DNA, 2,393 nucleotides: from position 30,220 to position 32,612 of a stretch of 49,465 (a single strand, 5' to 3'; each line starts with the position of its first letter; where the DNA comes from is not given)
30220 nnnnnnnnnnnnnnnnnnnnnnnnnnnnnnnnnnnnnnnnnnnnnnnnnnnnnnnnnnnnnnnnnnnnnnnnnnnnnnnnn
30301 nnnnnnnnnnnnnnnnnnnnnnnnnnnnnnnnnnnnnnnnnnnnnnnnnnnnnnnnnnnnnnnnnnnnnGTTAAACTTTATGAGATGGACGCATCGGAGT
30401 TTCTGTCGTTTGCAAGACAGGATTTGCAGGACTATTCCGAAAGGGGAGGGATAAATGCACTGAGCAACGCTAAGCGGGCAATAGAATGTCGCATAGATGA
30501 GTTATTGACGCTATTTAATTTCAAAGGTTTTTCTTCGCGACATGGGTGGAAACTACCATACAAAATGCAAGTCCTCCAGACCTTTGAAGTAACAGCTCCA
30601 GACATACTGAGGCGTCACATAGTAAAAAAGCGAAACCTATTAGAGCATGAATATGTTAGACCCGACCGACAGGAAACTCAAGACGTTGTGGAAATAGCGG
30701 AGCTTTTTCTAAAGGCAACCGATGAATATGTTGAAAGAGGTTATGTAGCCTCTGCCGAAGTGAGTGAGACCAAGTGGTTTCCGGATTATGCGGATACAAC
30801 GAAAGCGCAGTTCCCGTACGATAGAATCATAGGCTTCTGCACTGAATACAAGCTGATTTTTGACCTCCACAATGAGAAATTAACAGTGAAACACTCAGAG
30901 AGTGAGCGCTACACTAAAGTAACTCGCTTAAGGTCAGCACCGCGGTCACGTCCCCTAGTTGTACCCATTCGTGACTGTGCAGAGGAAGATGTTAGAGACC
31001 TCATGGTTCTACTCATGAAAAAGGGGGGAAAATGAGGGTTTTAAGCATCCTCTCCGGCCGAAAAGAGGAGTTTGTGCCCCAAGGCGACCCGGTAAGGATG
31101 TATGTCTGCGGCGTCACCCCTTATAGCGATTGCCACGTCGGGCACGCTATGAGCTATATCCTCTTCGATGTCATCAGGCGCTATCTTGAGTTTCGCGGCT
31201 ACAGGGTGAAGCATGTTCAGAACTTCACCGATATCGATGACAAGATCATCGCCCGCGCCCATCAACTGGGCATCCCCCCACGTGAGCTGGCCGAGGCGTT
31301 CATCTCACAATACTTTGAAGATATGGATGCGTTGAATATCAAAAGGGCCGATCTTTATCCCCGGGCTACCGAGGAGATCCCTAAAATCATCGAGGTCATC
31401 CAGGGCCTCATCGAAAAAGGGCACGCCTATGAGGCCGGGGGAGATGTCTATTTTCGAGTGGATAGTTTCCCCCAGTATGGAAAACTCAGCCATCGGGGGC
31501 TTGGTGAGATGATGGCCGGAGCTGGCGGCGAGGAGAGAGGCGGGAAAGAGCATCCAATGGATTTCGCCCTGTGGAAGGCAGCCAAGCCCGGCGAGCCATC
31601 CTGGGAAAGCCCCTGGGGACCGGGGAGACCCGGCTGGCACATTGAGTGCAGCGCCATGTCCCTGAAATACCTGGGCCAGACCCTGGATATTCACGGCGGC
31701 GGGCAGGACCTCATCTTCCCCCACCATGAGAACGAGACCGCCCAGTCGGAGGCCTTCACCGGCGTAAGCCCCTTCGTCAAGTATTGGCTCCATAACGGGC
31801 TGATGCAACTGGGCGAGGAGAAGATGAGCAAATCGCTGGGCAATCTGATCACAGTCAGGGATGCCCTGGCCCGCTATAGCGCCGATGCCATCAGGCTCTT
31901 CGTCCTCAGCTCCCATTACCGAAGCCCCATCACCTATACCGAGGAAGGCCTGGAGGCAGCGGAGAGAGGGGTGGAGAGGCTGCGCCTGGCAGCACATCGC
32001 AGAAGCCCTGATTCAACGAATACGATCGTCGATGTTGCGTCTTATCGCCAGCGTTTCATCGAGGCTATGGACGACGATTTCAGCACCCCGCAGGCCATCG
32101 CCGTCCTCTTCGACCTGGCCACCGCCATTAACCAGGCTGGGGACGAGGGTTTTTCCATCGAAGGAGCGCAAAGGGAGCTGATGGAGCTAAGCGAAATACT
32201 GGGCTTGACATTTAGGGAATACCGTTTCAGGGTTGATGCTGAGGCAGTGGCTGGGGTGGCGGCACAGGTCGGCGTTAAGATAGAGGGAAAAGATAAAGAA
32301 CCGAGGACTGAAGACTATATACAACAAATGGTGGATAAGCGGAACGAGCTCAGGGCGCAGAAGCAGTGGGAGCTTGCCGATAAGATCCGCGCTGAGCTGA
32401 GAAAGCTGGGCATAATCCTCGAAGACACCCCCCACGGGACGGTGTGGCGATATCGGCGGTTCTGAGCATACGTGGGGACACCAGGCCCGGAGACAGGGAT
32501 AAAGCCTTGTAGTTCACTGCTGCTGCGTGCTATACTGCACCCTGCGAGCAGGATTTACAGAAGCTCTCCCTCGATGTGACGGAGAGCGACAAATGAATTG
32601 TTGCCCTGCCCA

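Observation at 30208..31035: Low-GC orphan gene with a HEPN-type RNxxxH motif wedged into the conserved ispD-ispF ... cysS cluster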

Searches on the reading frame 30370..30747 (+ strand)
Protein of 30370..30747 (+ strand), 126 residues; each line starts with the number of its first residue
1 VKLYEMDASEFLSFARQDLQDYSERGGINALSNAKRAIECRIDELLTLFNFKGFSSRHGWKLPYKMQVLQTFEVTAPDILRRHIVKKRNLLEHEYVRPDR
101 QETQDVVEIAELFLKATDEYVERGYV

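Call 55: predict_structure(alignment_id=A4)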
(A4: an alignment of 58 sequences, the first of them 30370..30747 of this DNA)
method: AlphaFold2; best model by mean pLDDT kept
length: 126 residues; sequences in the alignment: 58
mean_pLDDT: 83.8   pTM: 0.78
mean pLDDT of the five models: 83.8, 83.4, 81.7, 81.2, 81.2
residues with pLDDT >= 90: 54; 70-90: 47; 50-70: 24; < 50: 1
segments of 3 or more residues with pLDDT < 50: none
pLDDT, mean of each block of 10 residues (from residue 1): 74 96 90 92 91 90 88 76 66 66 91 91 76
secondary structure, 60 per line:
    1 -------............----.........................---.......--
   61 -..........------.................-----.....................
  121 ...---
elements in order: H8-19 H24-48 H52-58 H62-71 H78-94 H100-123

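Call 59: fold_search(model_id=the predicted structure, library=pdb)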
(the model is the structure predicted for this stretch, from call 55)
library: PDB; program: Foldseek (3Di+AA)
matches with E <= 10: 145; with E <= 0.001: 0
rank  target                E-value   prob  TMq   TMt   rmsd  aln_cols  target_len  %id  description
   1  2q00_B                1.6e-01  1.00  0.70  0.72   3.2       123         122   18  Crystal structure of the P95883_SULSO protein from Sulfolobus solfataricus. NESG target SsR10. (released 2007-05-29)
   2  1ylm_A                3.6e-01  0.85  0.51  0.47   4.9       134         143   19  Structure of Cytosolic Protein of Unknown Function YutE from Bacillus subtilis (released 2005-03-01)
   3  2q00_A                4.4e-01  0.98  0.66  0.69   3.6       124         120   18  Crystal structure of the P95883_SULSO protein from Sulfolobus solfataricus. NESG target SsR10. (released 2007-05-29)
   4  1wwp_A                6.1e-01  0.75  0.50  0.52   5.4       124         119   14  Crystal structure of ttk003001694 from Thermus Thermophilus HB8 (released 2005-07-12)
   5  1wty_A                6.4e-01  0.85  0.54  0.58   5.0       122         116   14  Crystal structure of a probable nucleotidyl transferase protein from thermus thermophilus HB8 (released 2004-12-07)
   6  9min_I                6.4e-01  0.38  0.37  0.37   7.1       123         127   17  Structure of a designed minibinder to NYESO1-A*02:01 (released 2025-08-06)
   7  2hsb                  6.8e-01  0.82  0.56  0.56   5.1       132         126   13  Crystal structure of a hepn domain containing protein (af_0298) from archaeoglobus fulgidus at 1.95 A resolution (released 2006-08-15)
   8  7ae6_B                7.6e-01  0.69  0.52  0.47   5.0       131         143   15  Crystal structure of di-AMPylated HEPN(R102A) toxin (released 2020-12-30)
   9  1i5n_C                1.2e+00  0.60  0.46  0.46   5.1       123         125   12  Crystal structure of the P1 domain of CheA from Salmonella typhimurium (released 2001-07-11)
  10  6gow_E                2.0e+00  0.30  0.40  0.44   6.1       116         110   16  Crystal structure of the flagellin-FliS complex from Bacillus subtilis crystallized in spacegroup P22121 (released 2018-08-29)
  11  2lp4_MODEL_1_A        2.1e+00  0.09  0.25  0.15  14.5       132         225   13  Solution structure of P1-CheY/P2 complex in bacterial chemotaxis (released 2012-10-24)
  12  3mfn_A                2.2e+00  0.25  0.43  0.43   6.0       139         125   12  Dfer_2879 protein of unknown function from Dyadobacter fermentans (released 2010-04-14)
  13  1i5n_A                2.2e+00  0.09  0.25  0.25  14.5       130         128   13  Crystal structure of the P1 domain of CheA from Salmonella typhimurium (released 2001-07-11)
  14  6n63                  2.2e+00  0.08  0.24  0.22  12.0       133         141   11  Crystal structure of an Iron binding protein (released 2019-07-17)
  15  9dir_A                2.6e+00  0.13  0.32  0.32   8.5       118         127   16  Cryo-EM structure of the heme/hemoglobin transporter ChuA, in complex with de novo designed binder G7 (released 2025-05-21)
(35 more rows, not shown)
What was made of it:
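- Closest known: HepT. Same: 7ae6 (HepT) is a structural neighbour: prob 0.69, TM 0.52 (call 59).
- The HepT toxin 7ae6 is among them (call 59).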

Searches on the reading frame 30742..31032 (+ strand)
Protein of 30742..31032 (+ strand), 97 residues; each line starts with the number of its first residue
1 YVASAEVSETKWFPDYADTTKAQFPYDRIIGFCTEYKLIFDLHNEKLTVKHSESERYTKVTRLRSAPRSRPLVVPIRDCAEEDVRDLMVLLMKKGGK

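Call 89: find_homologous_proteins(query=A6, max_evalue=0.01)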
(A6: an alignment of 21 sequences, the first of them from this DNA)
Query A6 (21 sequences) (97 aa, profile of the alignment): 1 proteins with E <= 0.01 among 574 candidates.
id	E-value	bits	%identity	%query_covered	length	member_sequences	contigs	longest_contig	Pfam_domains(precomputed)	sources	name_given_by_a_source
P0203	1.9e-8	52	54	27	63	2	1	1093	-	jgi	-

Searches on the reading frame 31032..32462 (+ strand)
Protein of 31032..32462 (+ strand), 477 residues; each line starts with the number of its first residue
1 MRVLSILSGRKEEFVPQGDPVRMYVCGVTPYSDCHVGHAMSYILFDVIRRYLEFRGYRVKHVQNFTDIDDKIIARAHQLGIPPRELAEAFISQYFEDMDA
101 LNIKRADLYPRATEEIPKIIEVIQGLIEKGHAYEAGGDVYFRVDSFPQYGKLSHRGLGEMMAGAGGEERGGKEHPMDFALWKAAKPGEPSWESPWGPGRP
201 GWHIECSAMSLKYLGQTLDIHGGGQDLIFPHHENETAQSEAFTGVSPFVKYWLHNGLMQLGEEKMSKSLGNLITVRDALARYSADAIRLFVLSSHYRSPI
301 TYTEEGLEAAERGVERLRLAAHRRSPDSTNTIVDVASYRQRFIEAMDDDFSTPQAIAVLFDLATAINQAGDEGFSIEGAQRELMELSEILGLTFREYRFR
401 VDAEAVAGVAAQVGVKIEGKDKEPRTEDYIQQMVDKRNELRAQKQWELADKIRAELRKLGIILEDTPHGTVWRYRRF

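Call 40: find_related_loci(query=window:31032-32462:+, collection=metagenome_contigs, flank=4000)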
Query window:31032-32462:+ (477 aa) in metagenome_contigs; peptide patterns used: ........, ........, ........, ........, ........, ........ (x = any residue, [..] = any of these).
600 stretches matched a pattern (row limit reached: there are more); 596 encode a relative of the query (tblastn E <= 1e-3); the best 80 are kept; 80 distinct loci.
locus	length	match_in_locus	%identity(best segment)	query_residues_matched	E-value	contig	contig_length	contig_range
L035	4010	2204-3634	85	1-476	0e+0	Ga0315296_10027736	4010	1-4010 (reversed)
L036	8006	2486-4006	67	1-476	0e+0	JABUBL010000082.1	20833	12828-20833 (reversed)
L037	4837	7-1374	63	1-476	0e+0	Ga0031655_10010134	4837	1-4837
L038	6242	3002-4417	65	1-476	0e+0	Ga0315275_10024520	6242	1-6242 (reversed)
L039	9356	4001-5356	64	1-475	0e+0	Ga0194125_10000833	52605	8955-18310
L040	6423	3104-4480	66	1-476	0e+0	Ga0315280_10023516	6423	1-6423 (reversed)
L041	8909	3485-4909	64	1-476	0e+0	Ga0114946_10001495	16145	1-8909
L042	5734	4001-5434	66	1-476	0e+0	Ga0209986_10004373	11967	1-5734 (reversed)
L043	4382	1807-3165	65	1-476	0e+0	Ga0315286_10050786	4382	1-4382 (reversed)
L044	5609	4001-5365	65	1-476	0e+0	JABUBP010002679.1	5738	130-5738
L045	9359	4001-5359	64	1-475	0e+0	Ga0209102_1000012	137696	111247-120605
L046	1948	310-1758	65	1-476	0e+0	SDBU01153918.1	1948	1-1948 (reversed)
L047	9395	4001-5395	60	1-476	0e+0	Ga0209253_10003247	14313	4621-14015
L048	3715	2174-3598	61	1-473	0e+0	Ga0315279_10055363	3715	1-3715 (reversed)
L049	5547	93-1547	64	1-476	0e+0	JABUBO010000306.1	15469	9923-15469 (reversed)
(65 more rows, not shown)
